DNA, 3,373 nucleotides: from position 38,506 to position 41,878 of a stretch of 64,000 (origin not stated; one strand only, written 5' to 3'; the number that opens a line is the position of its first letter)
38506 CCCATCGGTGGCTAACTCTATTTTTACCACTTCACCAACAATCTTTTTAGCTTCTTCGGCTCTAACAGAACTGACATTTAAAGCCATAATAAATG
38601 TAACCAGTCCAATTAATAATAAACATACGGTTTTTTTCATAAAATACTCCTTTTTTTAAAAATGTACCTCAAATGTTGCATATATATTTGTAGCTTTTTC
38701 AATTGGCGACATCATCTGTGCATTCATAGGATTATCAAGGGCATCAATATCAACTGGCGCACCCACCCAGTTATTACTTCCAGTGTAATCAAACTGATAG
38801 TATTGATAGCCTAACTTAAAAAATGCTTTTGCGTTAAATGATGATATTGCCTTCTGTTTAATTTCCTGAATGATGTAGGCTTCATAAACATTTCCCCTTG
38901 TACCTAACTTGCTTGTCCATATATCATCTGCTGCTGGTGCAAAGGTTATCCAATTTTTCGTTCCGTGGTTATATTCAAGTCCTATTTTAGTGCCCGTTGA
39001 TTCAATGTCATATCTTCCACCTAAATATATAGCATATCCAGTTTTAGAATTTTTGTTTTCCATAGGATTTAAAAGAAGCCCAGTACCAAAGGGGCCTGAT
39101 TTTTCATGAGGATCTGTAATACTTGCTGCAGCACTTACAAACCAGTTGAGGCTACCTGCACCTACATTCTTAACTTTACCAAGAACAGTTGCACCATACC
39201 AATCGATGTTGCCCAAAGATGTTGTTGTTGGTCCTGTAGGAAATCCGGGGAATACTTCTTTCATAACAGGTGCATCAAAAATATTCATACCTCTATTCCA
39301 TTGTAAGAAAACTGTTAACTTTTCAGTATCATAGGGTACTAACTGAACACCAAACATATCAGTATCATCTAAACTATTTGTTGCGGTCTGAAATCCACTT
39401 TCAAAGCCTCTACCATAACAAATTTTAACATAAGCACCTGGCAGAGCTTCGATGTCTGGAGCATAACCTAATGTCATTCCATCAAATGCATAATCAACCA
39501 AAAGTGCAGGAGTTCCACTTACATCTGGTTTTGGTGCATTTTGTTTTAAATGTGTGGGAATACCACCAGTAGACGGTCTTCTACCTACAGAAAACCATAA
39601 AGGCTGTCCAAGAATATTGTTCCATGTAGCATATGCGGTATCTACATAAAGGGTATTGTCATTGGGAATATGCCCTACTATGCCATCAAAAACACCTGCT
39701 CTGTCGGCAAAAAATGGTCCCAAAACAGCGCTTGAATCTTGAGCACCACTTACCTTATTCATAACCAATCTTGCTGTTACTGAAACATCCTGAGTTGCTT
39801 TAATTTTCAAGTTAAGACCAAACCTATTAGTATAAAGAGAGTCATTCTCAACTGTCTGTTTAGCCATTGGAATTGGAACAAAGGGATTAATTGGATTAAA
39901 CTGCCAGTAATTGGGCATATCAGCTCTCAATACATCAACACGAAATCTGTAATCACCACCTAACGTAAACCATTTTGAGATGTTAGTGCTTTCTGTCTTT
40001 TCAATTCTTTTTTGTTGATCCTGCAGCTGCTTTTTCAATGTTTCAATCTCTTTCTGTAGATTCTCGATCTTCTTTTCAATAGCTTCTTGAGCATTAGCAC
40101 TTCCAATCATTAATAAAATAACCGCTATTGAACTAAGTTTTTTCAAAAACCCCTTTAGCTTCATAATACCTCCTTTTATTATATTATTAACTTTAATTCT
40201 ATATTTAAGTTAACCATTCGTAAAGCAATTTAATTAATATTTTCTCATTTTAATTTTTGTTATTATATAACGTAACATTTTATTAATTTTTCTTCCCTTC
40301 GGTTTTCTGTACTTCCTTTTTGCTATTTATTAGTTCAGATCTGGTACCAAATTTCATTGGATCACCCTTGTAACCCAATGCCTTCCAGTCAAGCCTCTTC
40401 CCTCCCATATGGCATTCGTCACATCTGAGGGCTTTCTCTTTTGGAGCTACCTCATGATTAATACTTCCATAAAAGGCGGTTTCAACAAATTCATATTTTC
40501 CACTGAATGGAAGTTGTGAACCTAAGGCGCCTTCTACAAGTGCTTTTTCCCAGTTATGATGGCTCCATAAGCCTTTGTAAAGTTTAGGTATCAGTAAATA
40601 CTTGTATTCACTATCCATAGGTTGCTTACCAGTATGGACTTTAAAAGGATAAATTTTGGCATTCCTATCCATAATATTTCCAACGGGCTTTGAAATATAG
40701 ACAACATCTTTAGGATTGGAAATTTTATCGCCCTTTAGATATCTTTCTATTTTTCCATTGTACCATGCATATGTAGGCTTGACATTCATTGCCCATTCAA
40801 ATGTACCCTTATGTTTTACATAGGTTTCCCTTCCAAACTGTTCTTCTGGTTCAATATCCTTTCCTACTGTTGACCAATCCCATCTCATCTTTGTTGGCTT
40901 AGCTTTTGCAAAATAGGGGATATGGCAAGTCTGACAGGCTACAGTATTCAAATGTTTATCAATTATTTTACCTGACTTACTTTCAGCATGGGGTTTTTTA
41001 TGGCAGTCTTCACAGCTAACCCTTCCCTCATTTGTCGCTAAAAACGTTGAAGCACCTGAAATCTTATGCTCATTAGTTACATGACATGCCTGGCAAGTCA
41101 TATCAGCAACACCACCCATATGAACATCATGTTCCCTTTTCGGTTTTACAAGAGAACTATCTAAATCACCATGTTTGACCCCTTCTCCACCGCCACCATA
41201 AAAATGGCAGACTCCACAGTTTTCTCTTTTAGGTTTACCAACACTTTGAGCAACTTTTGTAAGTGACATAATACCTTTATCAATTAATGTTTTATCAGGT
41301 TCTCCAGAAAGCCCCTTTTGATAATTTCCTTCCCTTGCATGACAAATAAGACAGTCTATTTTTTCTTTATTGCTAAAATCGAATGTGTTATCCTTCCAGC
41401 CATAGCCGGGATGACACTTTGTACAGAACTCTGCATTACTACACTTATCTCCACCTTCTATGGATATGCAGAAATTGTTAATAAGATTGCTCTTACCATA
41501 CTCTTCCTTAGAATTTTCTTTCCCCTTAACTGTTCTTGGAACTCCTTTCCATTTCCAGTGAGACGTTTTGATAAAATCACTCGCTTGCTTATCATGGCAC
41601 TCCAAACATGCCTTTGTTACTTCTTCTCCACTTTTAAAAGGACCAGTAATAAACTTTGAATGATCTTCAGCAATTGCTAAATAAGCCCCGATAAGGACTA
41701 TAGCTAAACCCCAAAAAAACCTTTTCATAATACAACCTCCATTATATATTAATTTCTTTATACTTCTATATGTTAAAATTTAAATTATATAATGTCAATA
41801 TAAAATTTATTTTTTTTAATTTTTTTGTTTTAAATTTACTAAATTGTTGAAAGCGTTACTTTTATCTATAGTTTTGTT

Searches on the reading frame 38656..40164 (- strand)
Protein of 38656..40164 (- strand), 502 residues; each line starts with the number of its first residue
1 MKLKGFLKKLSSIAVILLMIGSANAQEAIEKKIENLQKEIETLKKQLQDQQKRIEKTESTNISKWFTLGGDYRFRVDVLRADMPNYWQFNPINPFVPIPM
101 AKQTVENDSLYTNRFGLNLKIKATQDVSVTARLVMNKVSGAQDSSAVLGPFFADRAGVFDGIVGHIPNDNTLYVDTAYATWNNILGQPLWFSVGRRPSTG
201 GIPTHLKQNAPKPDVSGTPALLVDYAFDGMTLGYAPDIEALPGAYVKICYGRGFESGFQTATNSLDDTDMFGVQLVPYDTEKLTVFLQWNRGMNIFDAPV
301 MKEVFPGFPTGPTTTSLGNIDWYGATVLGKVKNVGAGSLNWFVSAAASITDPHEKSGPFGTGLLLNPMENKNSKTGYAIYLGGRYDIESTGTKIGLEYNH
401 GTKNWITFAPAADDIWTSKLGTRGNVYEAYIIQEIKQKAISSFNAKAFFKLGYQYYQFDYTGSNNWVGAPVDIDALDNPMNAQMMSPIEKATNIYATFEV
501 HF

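Call 30: search_protein_families(library=pfam, proteins=[window:38656-40164:-], max_evalue=1e-8)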
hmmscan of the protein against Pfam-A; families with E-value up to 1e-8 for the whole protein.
window:38656-40164:- (502 aa): 1 family
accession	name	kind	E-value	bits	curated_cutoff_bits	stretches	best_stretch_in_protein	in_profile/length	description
PF11853.14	DUF3373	-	2.5e-149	498.2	26.1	1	105-502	2-409/409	Protein of unknown function (DUF3373)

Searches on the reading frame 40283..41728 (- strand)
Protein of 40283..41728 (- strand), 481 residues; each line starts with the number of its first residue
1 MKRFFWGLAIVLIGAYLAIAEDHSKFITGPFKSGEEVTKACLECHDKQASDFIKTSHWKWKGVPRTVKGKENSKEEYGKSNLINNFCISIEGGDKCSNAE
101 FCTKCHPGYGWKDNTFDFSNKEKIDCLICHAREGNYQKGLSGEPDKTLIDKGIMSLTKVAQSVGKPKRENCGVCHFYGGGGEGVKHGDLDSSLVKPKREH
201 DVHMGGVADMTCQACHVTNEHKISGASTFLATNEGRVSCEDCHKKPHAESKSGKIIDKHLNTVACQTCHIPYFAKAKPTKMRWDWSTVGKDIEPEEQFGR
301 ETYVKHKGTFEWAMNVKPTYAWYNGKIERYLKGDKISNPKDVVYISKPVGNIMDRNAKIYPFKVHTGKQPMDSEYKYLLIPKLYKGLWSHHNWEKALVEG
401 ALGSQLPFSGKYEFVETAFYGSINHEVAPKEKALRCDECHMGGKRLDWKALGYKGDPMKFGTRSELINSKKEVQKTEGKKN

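Call 30: search_protein_families(library=pfam, proteins=[window:40283-41728:-], max_evalue=1e-8)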
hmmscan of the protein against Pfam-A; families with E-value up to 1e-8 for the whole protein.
window:40283-41728:- (481 aa): 3 families
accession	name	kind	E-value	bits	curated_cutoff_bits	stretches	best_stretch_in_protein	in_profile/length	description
PF11783.13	Cytochrome_cB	-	1.7e-60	204.3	22.1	1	280-441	1-171/173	Cytochrome c bacterial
PF14522.11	Cytochrome_C7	-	1.2e-09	38.2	24.8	0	199-269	4-66/67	Cytochrome c7 and related cytochrome c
PF22113.1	Mtrc-MtrF_II-IV_dom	-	7.7e-09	35.7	30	0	36-219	27-166/176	Outer membrane cytochrome MtrC/MtrF-like, domains II/IV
